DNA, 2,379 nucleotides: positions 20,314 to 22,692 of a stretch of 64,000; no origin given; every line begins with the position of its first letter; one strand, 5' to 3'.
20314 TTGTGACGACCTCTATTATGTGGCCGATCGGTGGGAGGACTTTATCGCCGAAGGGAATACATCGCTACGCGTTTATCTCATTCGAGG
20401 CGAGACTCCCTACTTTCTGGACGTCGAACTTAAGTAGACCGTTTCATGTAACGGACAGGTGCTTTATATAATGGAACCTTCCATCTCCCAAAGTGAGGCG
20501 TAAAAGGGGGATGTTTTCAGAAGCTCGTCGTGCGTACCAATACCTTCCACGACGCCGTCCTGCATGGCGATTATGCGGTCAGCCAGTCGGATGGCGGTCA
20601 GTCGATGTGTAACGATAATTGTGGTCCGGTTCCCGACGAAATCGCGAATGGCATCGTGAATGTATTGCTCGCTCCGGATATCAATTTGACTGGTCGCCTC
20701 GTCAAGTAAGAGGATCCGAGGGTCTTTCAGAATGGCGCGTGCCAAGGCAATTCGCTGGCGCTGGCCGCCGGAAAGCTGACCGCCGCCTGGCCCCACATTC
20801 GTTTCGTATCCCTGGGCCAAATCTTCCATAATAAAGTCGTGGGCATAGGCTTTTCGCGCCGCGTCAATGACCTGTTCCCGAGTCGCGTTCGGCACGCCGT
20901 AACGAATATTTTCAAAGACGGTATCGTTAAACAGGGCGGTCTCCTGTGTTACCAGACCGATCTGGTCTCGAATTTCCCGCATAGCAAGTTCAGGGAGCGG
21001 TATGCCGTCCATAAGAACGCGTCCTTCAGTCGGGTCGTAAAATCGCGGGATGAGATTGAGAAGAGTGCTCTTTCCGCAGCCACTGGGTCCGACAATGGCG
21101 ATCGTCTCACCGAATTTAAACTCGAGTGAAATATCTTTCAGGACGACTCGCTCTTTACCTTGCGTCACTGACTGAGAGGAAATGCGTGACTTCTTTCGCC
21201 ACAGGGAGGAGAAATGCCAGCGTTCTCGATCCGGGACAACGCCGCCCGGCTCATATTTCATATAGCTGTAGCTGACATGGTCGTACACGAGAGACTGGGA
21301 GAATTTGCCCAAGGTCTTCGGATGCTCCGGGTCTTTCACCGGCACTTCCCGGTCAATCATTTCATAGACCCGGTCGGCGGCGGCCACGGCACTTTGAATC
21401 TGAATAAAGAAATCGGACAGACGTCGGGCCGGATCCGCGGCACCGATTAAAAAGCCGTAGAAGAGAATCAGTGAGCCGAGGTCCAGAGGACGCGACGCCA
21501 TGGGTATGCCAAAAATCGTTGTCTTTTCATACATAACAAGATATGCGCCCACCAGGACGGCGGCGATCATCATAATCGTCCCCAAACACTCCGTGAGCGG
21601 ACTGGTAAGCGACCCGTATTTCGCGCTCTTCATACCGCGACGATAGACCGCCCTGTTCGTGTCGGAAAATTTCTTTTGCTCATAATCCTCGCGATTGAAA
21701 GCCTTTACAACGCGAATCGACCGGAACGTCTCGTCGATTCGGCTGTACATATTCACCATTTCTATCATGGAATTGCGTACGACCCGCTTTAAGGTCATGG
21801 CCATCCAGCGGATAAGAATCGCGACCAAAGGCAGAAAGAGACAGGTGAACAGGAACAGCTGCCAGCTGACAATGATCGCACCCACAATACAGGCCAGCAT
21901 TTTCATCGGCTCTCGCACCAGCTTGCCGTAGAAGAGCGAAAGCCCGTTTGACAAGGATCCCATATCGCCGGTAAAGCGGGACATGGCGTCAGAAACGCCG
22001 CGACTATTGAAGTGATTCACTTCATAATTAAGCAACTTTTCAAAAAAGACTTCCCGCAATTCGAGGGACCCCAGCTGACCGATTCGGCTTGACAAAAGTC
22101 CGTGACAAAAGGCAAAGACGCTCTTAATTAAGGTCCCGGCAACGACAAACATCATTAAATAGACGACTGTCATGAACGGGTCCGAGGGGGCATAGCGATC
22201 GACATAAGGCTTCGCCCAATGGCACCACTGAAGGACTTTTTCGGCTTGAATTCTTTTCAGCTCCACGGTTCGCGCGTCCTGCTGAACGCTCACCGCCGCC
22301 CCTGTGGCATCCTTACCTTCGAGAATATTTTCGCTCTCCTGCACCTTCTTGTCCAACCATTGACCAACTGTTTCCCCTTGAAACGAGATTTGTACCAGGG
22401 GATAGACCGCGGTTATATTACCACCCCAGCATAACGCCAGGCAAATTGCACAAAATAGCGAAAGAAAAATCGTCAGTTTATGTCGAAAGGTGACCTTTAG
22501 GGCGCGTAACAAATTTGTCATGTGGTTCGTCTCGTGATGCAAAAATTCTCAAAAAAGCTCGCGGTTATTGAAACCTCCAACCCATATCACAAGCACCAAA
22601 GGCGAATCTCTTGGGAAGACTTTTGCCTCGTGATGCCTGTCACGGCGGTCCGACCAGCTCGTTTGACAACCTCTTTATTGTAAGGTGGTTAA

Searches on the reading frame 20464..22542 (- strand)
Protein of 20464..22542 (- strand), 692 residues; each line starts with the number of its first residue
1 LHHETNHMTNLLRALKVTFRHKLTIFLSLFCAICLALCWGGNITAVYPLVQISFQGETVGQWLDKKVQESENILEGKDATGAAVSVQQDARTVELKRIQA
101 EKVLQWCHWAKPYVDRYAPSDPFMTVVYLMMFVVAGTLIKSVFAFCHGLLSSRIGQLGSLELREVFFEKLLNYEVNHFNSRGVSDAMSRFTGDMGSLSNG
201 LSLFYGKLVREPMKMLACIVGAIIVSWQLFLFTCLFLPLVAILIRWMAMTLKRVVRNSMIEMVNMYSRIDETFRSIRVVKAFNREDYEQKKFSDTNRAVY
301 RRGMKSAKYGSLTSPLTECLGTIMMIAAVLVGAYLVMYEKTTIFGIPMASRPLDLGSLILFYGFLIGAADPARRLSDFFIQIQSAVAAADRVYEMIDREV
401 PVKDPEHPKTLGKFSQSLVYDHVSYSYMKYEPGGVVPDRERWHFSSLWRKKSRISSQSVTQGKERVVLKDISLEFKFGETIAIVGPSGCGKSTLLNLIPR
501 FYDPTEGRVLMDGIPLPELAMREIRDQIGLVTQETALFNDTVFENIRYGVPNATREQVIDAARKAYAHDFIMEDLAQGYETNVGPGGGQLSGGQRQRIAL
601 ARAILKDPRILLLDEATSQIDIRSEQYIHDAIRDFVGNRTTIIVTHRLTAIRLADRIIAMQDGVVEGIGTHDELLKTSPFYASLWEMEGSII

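Call 22: search_protein_families(library=pfam, proteins=[window:20464-22542:-], max_evalue=0.001)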
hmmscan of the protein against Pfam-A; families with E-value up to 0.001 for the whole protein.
window:20464-22542:- (692 aa): 3 families
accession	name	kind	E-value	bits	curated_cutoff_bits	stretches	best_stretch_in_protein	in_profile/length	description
PF00664.28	ABC_membrane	-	2.4e-38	132.9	28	1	124-340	38-254/274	ABC transporter transmembrane region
PF00005.33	ABC_tran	-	1.7e-35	123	25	1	468-618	1-137/137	ABC transporter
PF02463.25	SMC_N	-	5.8e-06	26.3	40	0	589-661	136-212/220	RecF/RecN/SMC N terminal domain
